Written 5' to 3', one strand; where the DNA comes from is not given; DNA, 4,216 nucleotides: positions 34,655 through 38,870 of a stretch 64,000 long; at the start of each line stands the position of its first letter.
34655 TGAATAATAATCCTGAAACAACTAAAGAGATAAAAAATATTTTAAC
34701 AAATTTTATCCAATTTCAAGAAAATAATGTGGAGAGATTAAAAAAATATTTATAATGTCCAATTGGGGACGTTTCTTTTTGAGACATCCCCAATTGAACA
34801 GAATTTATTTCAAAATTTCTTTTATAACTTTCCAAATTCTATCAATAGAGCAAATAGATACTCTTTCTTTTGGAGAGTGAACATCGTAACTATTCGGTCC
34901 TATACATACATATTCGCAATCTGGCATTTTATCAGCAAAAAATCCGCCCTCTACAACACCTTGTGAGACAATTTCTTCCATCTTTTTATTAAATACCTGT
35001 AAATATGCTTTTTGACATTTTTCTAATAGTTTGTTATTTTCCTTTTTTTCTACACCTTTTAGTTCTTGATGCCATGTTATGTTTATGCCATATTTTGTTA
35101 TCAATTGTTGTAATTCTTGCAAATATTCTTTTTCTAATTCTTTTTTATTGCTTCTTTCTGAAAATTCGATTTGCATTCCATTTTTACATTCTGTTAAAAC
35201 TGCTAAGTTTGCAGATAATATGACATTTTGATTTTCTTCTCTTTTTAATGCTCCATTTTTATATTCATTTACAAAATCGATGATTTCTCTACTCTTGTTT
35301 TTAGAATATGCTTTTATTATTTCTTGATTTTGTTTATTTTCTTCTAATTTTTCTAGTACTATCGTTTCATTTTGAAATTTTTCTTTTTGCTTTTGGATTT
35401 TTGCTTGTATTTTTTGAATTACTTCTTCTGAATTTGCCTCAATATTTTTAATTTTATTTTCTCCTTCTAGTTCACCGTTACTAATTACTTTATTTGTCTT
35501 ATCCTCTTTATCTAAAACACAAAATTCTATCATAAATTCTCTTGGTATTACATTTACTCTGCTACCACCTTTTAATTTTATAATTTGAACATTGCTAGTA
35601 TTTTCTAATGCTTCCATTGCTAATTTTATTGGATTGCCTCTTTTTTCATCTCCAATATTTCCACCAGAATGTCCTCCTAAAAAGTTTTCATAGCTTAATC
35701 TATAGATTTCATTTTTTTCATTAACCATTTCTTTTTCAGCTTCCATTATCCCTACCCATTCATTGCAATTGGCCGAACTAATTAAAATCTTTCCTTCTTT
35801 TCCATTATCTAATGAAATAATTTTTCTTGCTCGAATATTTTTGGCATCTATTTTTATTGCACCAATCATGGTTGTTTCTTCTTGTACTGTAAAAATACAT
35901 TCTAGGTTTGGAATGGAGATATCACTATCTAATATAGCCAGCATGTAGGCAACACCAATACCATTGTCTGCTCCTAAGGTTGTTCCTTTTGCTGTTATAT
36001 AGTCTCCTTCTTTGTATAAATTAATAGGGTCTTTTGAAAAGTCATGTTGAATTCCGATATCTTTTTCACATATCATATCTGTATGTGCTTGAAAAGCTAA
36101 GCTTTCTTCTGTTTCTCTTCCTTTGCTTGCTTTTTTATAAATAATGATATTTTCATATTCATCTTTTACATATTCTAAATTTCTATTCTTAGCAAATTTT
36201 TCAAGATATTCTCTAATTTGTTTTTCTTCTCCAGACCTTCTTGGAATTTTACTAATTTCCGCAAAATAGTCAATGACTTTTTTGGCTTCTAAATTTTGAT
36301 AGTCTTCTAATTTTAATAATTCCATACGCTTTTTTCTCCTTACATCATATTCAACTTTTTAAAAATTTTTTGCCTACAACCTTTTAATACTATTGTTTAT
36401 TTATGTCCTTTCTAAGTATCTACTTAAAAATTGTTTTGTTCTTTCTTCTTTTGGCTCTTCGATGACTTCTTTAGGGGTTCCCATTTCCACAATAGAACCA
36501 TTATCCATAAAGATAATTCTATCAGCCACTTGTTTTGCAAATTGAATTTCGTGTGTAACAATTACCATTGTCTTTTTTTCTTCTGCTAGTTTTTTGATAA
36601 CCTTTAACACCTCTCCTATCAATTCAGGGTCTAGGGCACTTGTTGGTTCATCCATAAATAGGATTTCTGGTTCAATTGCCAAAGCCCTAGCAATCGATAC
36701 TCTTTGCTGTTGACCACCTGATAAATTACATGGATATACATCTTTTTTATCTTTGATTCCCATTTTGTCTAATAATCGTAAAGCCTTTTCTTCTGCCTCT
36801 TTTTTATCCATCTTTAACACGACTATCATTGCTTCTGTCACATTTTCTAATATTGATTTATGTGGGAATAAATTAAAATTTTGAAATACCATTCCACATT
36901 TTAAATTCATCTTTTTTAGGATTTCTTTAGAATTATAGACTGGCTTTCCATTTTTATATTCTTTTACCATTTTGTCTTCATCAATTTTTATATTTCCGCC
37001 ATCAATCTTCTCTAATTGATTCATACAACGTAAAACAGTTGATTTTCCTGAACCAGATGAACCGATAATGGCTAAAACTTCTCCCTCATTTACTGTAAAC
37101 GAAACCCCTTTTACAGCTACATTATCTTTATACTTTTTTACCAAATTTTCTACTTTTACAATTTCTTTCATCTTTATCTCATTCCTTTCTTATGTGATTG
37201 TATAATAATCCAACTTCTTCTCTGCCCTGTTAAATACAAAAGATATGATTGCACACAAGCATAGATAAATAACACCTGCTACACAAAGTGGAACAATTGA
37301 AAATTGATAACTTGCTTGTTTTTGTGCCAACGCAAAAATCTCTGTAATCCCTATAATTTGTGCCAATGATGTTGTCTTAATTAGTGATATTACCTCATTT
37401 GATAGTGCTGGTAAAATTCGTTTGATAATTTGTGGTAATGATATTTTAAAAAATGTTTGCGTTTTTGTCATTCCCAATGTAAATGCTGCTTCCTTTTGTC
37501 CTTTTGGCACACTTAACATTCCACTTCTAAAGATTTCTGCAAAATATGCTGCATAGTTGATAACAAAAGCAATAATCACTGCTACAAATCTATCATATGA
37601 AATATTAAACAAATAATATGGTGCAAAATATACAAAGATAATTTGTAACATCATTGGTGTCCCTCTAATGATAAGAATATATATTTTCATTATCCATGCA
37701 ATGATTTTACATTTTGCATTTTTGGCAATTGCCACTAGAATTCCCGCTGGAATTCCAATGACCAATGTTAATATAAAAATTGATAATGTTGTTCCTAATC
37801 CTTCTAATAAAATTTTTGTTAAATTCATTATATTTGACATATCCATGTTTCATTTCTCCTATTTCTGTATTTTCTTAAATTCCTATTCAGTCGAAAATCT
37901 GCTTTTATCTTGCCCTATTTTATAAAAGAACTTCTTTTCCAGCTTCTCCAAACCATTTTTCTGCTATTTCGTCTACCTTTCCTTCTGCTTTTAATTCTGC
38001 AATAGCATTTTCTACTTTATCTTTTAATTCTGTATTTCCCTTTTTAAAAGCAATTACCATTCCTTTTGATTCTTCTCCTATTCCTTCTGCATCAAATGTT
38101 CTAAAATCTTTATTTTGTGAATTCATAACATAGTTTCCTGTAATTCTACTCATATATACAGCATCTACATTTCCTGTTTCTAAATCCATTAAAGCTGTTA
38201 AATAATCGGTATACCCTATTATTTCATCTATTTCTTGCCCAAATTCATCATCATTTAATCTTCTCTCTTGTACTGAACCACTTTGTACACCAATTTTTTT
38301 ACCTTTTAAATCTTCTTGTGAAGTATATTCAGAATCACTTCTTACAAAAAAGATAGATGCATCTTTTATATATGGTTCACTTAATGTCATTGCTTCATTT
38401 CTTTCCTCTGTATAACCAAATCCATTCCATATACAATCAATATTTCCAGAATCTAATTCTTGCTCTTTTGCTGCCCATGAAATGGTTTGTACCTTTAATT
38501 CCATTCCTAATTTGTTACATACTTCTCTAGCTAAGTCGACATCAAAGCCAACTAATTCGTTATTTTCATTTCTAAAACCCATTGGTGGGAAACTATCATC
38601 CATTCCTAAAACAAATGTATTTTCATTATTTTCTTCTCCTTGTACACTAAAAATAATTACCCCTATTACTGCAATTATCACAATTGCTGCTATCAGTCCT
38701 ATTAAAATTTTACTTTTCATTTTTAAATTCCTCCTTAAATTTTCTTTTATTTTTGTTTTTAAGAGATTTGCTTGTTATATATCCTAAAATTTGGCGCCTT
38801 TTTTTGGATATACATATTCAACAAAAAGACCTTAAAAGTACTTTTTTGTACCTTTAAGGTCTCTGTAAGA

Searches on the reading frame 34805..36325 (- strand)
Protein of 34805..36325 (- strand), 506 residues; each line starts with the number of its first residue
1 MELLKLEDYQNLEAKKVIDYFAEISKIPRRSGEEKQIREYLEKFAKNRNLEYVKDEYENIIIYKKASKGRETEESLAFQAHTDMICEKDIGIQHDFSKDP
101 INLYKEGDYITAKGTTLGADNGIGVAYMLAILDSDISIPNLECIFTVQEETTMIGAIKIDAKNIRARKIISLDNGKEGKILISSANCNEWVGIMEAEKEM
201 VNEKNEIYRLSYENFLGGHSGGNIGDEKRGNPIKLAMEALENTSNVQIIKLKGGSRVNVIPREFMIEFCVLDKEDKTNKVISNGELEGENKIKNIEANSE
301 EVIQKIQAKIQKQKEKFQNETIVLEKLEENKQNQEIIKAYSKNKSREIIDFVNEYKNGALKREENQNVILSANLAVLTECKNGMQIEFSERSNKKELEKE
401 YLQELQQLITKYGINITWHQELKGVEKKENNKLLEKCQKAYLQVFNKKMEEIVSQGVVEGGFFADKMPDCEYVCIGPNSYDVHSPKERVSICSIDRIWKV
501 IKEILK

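Call 5: search_protein_families(library=pfam, proteins=[window:34805-36325:-])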
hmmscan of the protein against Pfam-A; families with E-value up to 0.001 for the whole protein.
window:34805-36325:- (506 aa): 2 families
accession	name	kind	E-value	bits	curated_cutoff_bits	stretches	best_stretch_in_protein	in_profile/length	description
PF01546.33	Peptidase_M20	-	6.7e-13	49.5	24.6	1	77-505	1-204/206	Peptidase family M20/M25/M40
PF05209.18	MinC_N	-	0.00057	20.4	27.3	0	296-327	17-47/71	Septum formation inhibitor MinC, N-terminal domain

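Call 6: search_protein_families(library=ncbifam, proteins=[window:34805-36325:-])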
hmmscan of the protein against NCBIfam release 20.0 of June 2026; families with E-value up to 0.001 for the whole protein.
window:34805-36325:- (506 aa): 9 families
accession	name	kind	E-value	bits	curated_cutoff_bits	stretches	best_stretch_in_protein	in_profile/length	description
TIGR01893.1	aa-his-dipept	subfamily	3.8e-107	358.9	343.75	1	13-506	2-475/478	beta-Ala-His dipeptidase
NF011600.0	PRK15026.1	equivalog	2.1e-60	204.9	991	1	10-506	5-480/485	cytosol nonspecific dipeptidase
TIGR01883.1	PepT-like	hypoth_equivalog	1.1e-15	57.5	274.25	1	16-187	1-171/361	peptidase T-like protein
NF006365.0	PRK08588.1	subfamily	3.7e-10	39.7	289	2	348-504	205-376/383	succinyl-diaminopimelate desuccinylase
TIGR01246.1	dapE_proteo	equivalog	3.1e-09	36.3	361.8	1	382-505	245-367/370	succinyl-diaminopimelate desuccinylase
NF005306.0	PRK06837.1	subfamily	2.5e-07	29.9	376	1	407-501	320-414/427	ArgE/DapE family deacylase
NF005591.0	PRK07318.1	equivalog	1.2e-05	24.8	435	1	233-469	191-423/466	dipeptidase PepV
NF003367.0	PRK04443.1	equivalog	0.00045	19.7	363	0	14-65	6-57/349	[LysW]-lysine hydrolase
TIGR01900.1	dapE-gram_pos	equivalog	0.00057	18.9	304.2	0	15-133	3-104/351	succinyl-diaminopimelate desuccinylase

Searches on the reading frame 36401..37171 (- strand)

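Call 5: search_protein_families(library=pfam, proteins=[window:36401-37171:-])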
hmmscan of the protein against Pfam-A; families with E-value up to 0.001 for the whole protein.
window:36401-37171:- (256 aa): 6 families
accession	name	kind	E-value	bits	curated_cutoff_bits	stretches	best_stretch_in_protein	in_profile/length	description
PF00005.33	ABC_tran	-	1.4e-36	126.6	25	1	20-178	1-137/137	ABC transporter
PF13304.12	AAA_21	-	1.7e-10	41.9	27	1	139-207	227-298/304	AAA domain, putative AbiEii toxin, Type IV TA system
PF02463.25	SMC_N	-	2.7e-08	34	40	1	31-218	25-207/220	RecF/RecN/SMC N terminal domain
PF13166.12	AAA_13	-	7.1e-06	25.4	36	1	166-219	524-581/713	AAA domain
PF09818.15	ABC_ATPase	-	4e-05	23.2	23.2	0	147-243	155-268/283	P-loop domain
PF13555.12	AAA_29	-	0.00064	19.9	27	0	23-47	15-39/61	P-loop containing region of AAA domain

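Call 6: search_protein_families(library=ncbifam, proteins=[window:36401-37171:-])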
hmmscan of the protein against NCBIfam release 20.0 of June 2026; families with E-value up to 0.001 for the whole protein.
window:36401-37171:- (256 aa): 191 families (the best 25 are shown)
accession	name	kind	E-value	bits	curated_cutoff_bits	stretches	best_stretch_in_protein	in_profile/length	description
NF008428.0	PRK11264.1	equivalog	1.4e-96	322.6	406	1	4-253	3-248/250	L-cystine ABC transporter ATP-binding protein TcyN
TIGR03005.1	ectoine_ehuA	equivalog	9.1e-93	310.1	345.4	1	5-251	1-249/252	ectoine/hydroxyectoine ABC transporter ATP-binding protein EhuA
NF007908.0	PRK10619.1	equivalog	9.3e-86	287.2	466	1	5-251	6-254/257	histidine ABC transporter ATP-binding protein HisP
NF007027.0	PRK09493.1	equivalog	9.2e-83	277.3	379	1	5-250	2-237/240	glutamine ABC transporter ATP-binding protein GlnQ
NF008338.0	PRK11124.1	equivalog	9.2e-70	234.9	369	1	5-250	3-241/242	arginine ABC transporter ATP-binding protein ArtP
TIGR00972.1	3a0107s01c2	equivalog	1.1e-69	234.5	343.2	1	5-251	2-245/248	phosphate ABC transporter ATP-binding protein PstB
TIGR01186.1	proV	subfamily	7.2e-62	209.6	326.6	1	16-250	5-231/363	betaine/proline/choline family ABC transporter ATP-binding protein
TIGR02315.1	ABC_phnC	equivalog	1.2e-60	204.9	266.1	1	4-239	1-236/243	phosphonate ABC transporter ATP-binding protein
TIGR03265.1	PhnT2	equivalog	3.7e-57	194.2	457.7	1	2-249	2-235/353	putative 2-aminoethylphosphonate ABC transporter ATP-binding protein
TIGR00968.1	3a0106s01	subfamily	3.9e-54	183.7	342.75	1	6-250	2-232/237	sulfate ABC transporter ATP-binding protein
TIGR03415.1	ABC_choXWV_ATP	equivalog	4.7e-54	183.8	483.75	1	11-250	31-266/382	choline ABC transporter ATP-binding protein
TIGR02314.1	ABC_MetN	equivalog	8.8e-53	179.5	499.7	1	6-251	6-243/343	methionine ABC transporter ATP-binding protein MetN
TIGR03258.1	PhnT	equivalog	6.5e-52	176.7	499.15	1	5-251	9-242/359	2-aminoethylphosphonate ABC transport system ATP-binding subunit PhnT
NF040933.2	ABC_arch_GlcV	equivalog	1.5e-51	175.4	450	1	5-248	3-241/357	glucose ABC transporter ATP-binding protein GlcV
TIGR03608.1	L_ocin_972_ABC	subfamily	1.1e-50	172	254.85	1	7-221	1-205/206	putative bacteriocin export ABC transporter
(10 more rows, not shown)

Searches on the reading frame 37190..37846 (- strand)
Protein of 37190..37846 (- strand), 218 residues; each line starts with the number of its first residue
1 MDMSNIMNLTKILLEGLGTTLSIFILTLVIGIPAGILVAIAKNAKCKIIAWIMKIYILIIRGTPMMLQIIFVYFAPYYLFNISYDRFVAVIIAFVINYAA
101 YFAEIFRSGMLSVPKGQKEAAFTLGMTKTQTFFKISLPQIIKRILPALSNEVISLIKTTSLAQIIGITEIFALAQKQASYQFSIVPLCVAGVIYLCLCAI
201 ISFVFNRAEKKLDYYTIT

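Call 5: search_protein_families(library=pfam, proteins=[window:37190-37846:-])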
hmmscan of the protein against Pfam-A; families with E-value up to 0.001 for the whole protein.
window:37190-37846:- (218 aa): 1 family
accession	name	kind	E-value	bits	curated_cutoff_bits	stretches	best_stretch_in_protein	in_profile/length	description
PF00528.27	BPD_transp_1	-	1.7e-25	90.3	26.4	1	31-212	1-182/184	Binding-protein-dependent transport system inner membrane component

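Call 6: search_protein_families(library=ncbifam, proteins=[window:37190-37846:-])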
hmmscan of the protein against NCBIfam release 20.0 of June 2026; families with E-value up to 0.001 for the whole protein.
window:37190-37846:- (218 aa): 18 families
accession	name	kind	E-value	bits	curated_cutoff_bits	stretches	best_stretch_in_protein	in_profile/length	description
NF007028.0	PRK09494.1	equivalog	2.4e-41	142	303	1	2-212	4-216/219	glutamine ABC transporter permease GlnP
TIGR03003.1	ectoine_ehuD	equivalog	1.8e-40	139.1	205.2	1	6-211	6-211/212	ectoine/hydroxyectoine ABC transporter permease subunit EhuD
NF011680.0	PRK15100.1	equivalog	3.6e-40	138.2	300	1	6-213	8-215/222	cystine ABC transporter permease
NF008336.0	PRK11122.1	equivalog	4.7e-35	121.3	248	1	11-211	6-214/222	arginine ABC transporter permease ArtM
TIGR03004.1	ectoine_ehuC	equivalog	1.8e-32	113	196.95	1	10-212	4-206/214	ectoine/hydroxyectoine ABC transporter permease subunit EhuC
NF008337.0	PRK11123.1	equivalog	2.2e-29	102.6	277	2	81-212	98-230/238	arginine ABC transporter permease ArtQ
NF011651.0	PRK15069.1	subfamily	1.4e-28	99.9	306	1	14-212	20-228/237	histidine ABC transporter permease HisM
NF011687.0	PRK15107.1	equivalog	1.9e-27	96.6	318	1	2-206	5-217/224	glutamate/aspartate ABC transporter permease GltK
NF011714.0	PRK15135.1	subfamily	1.9e-23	83.4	319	1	9-208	5-215/228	histidine ABC transporter permease HisQ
TIGR01726.1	HEQRo_perm_3TM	subfamily_domain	4.2e-23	81.7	42.2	1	11-108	3-99/99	ABC transporter permease subunit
TIGR00974.1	3a0107s02c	equivalog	2.6e-09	36.6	193.45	1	19-146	58-188/272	phosphate ABC transporter permease PstA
NF008049.0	PRK10782.1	subfamily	1.8e-08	34.4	212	1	6-206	6-208/217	methionine ABC transporter permease MetI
NF040839.1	tungstate_WtpB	equivalog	4e-07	29.9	340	1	13-145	46-183/251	tungstate ABC transporter permease WtpB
TIGR03416.1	ABC_choXWV_perm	equivalog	3.9e-06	26.5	363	1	11-166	86-229/267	choline ABC transporter permease subunit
TIGR01581.1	Mo_ABC_porter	hypoth_equivalog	4.7e-06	26.2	210.3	1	13-146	23-162/225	ABC transporter permease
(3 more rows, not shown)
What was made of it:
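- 37190..37846 (-): ABC permease (HEQRo 3-TM family). Calls 5, 6.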

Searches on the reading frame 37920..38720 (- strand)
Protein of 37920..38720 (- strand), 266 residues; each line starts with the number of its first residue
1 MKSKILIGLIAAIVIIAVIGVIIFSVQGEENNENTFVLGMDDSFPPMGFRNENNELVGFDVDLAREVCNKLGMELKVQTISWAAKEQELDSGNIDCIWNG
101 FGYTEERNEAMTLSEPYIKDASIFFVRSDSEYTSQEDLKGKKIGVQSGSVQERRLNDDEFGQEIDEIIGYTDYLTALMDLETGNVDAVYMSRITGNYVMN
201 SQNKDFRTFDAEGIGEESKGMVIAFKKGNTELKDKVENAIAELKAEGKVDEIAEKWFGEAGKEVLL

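Call 5: search_protein_families(library=pfam, proteins=[window:37920-38720:-])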
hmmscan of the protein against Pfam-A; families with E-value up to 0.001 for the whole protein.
window:37920-38720:- (266 aa): 4 families
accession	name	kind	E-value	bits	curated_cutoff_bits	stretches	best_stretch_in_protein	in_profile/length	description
PF00497.25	SBP_bac_3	-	1.8e-40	138.2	26.4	1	37-259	2-132/132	Bacterial extracellular solute-binding proteins, family 3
PF12974.12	Phosphonate-bd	-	8e-07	29.1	27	1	63-188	19-160/242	ABC transporter, phosphonate, periplasmic substrate-binding protein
PF09084.16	NMT1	-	1e-05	26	20.5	1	121-227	74-185/216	NMT1/THI5 like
PF14503.11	YhfZ_C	-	5.1e-05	23.2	35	1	117-240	95-215/236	YhfZ C-terminal domain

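Call 6: search_protein_families(library=ncbifam, proteins=[window:37920-38720:-])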
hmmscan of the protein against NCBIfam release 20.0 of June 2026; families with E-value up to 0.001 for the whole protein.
window:37920-38720:- (266 aa): 17 families
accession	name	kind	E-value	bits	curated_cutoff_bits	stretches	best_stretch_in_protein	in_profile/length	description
TIGR01096.1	3A0103s03R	subfamily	1.3e-46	159.2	256.35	1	17-257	6-250/250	lysine/arginine/ornithine ABC transporter substrate-binding protein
NF008426.0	PRK11260.1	equivalog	3.4e-38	131.4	312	1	13-258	17-261/266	cystine ABC transporter substrate-binding protein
NF041764.1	ArtI_Ecoli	equivalog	4.7e-33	114.6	522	1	18-257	5-241/243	arginine ABC transporter substrate-binding protein ArtI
NF007029.0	PRK09495.1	equivalog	4.6e-32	111.8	303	1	14-259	5-245/248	glutamine ABC transporter substrate-binding protein GlnH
NF011583.0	PRK15007.1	subfamily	2.3e-31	109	358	1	22-257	9-241/243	arginine ABC transporter substrate-binding protein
NF041765.1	ArtJ_Ecoli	equivalog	8e-29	100.9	510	1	25-258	12-242/243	arginine ABC transporter substrate-binding protein ArtJ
NF011965.0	PRK15437.1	equivalog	9.9e-23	81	459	1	37-257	29-253/260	histidine ABC transporter substrate-binding protein HisJ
NF011586.0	PRK15010.1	equivalog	2.5e-21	76.4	440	1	34-257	26-253/260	lysine/arginine/ornithine ABC transporter substrate-binding protein ArgT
NF008885.0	PRK11917.1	equivalog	1.1e-18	67.7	373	1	32-256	36-257/259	bifunctional adhesin/ABC transporter aspartate/glutamate-binding protein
NF008112.0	PRK10859.1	equivalog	6.6e-14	51.2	354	1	31-260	38-268/483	membrane-bound lytic murein transglycosylase MltF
NF052427.1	StpK7MSMEG_1200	equivalog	4.6e-12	45.2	900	1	26-260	354-588/601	serine/threonine protein kinase StpK7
TIGR02995.1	ectoine_ehuB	equivalog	4.8e-10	39.1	190.9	1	8-256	6-259/275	ectoine/hydroxyectoine ABC transporter substrate-binding protein EhuB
NF008063.0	PRK10797.1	subfamily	3e-08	33.2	375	1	32-258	38-271/302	glutamate/aspartate ABC transporter substrate-binding protein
TIGR04262.1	orph_peri_GRRM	subfamily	8.8e-08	31.7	190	1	44-261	11-232/257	extracellular substrate binding-like orphan protein GrrP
NF007420.1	PRK09959.1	equivalog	2.1e-07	28.9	1995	1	44-257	312-519/1197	acid-sensing system histidine kinase EvgS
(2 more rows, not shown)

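Call 8: find_related_loci(query=window:37920-38720:-, collection=genome_contigs, flank=3000)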
Query window:37920-38720:- (266 aa) in genome_contigs; peptide patterns used: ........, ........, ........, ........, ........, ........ (x = any residue, [..] = any of these).
599 stretches matched a pattern (row limit reached: there are more); 584 encode a relative of the query (tblastn E <= 1e-3); the best 80 are kept; 80 distinct loci.
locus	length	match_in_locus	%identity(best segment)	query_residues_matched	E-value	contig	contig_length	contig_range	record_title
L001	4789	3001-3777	84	1-259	5e-152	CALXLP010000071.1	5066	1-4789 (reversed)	MAG: uncultured Clostridia bacterium isolate BRZ_SP__bin58 genome assembly, contig: BRZ_SP__NODE_20173_length_5066_cov_2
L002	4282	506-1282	83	1-259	6e-149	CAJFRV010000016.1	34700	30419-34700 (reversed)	uncultured Clostridia bacterium isolate Chicken_20_mag_115 genome assembly, contig: MAGpy_11413_20_idba_bin_115_fascaffo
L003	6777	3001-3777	84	1-259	2e-147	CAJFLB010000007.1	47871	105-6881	uncultured Clostridia bacterium isolate Chicken_24_mag_33 genome assembly, contig: MAGpy_11413_24_idba_bin_33_fascaffold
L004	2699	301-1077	83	1-259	4e-154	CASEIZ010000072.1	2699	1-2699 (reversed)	uncultured Eubacteriales bacterium isolate SI.B30.metabat-bins.8 genome assembly, contig: SI.B30.metabat-bins.8.fa_k141_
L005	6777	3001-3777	82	1-259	5e-146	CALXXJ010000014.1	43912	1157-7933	MAG: uncultured Clostridia bacterium isolate BRZ_NV__bin29 genome assembly, contig: BRZ_NV__NODE_1060_length_43912_cov_2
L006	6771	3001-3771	76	1-258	3e-134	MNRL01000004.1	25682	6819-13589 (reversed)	MAG: Clostridium sp. CAG:354_28_25 Ley3_66761_scaffold_1847, whole genome shotgun sequence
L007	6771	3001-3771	75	1-258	4e-134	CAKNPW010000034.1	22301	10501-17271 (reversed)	MAG TPA_asm: uncultured Clostridium sp. isolate ERR3414582_bin.23_metaWRAP_v1.1_MAG genome assembly, contig: NODE_3725_l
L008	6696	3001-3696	79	27-258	2e-129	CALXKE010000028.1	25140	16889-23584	MAG: uncultured Clostridia bacterium isolate BRZ_GP__bin29 genome assembly, contig: BRZ_GP__NODE_2105_length_25140_cov_1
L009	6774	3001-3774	73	1-259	2e-127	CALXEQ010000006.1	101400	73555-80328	MAG: uncultured Clostridia bacterium isolate BRZ_FI__bin34 genome assembly, contig: BRZ_FI__NODE_253_length_101400_cov_5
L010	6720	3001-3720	76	20-259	9e-128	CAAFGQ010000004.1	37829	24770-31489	MAG TPA_asm: Clostridia bacterium, isolate HGM13654, WGS project CAAFGQ010000000 data, contig: SRS143598_2_k99_759, whol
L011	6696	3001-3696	78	27-258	3e-127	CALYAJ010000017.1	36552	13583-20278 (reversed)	MAG: uncultured Clostridia bacterium isolate BRZ_V__bin74 genome assembly, contig: BRZ_V__NODE_983_length_36552_cov_9.68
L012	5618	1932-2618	81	30-259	5e-126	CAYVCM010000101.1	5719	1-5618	MAG TPA_asm: uncultured Clostridium sp. isolate SRP141132_co4_8 genome assembly, contig: NODE_15518_length_5719_cov_120.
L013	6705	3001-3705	77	24-259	2e-123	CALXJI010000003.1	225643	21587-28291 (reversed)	MAG: uncultured Clostridia bacterium isolate BRZ_CM__bin36 genome assembly, contig: BRZ_CM__NODE_47_length_225643_cov_38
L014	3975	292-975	77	32-259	1e-123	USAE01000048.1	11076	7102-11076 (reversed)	uncultured Clostridium sp. isolate UMGS1531 genome assembly, contig: NODE_2328_length_11076_cov_11.353961, whole genome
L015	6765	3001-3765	57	6-259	3e-98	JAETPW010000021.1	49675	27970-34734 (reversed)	MAG: Clostridiaceae bacterium isolate S24_Bin1 scaffold_1450, whole genome shotgun sequence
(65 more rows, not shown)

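Call 46: search_solved_structures(query=window:37920-38720:-, max_evalue=1e-10)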
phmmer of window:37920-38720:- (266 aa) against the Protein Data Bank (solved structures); distinct sequences matched with E-value up to 1e-10: 77 (the best 60 are shown).
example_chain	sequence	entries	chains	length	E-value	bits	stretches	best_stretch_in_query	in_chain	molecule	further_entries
6h30_A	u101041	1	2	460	5.4e-43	150.8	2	33-257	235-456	Glutamine ABC transporter permease and substrate binding protein protein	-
4zv1_A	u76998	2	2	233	4.5e-39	137.9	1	34-259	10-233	AncQR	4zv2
4ohn_A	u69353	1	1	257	1.3e-38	136.4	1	33-260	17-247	ABC transporter substrate-binding protein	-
3hv1_A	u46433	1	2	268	6e-34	121.1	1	33-259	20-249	Polar amino acid ABC uptake transporter substrate binding protein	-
6svf_A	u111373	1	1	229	3.1e-32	115.5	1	35-259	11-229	Amino acid ABC transporter, periplasmic amino acid-binding protein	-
4prs_A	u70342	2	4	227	1.9e-29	106.4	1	35-259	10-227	ABC-type transporter, periplasmic subunit family 3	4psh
6det_A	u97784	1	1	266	5.2e-29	104.9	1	34-259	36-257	Tv2483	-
2pvu_A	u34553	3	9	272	6.1e-29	104.7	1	34-261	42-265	ArtJ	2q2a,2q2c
4ymx_A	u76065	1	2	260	2.7e-27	99.3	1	27-258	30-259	ABC-type amino acid transport system, periplasmic component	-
6ggv_A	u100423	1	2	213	3.5e-26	95.7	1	35-244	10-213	Amino acid ABC transporter, periplasmic amino acid-binding protein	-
6ggp_A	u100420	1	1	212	1.1e-25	94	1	35-242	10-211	Amino acid ABC transporter, periplasmic amino acid-binding protein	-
6q3u_A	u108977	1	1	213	2.4e-25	92.9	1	35-244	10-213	Amino acid ABC transporter, periplasmic amino acid-binding protein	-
2y7i_A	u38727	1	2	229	3.5e-25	92.4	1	35-258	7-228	STM4351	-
2m8c_A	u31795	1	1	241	1.8e-24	90.1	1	37-257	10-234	Cationic amino acid ABC transporter, periplasmic binding protein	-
4i62_A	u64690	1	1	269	7.2e-24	88.1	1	33-257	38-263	Amino acid ABC transporter, periplasmic amino acid-binding protein, putative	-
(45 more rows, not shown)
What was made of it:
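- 37920..38720 (-): Substrate-binding lipoprotein, SBP_bac_3, polar amino acid family (first regulated gene). Calls 5, 6, 46.
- On Ribosome-mediated leader-peptide transcription attenuators: The transporter's specificity is unresolved (calls 6, 46).
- The binding protein cannot be assigned to histidine by sequence (calls 6, 46).
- Tried and rejected: All hits are below equivalog cut-offs, and the nearest structures are Gln, Arg and generic polar-amino-acid binders (calls 6, 46).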
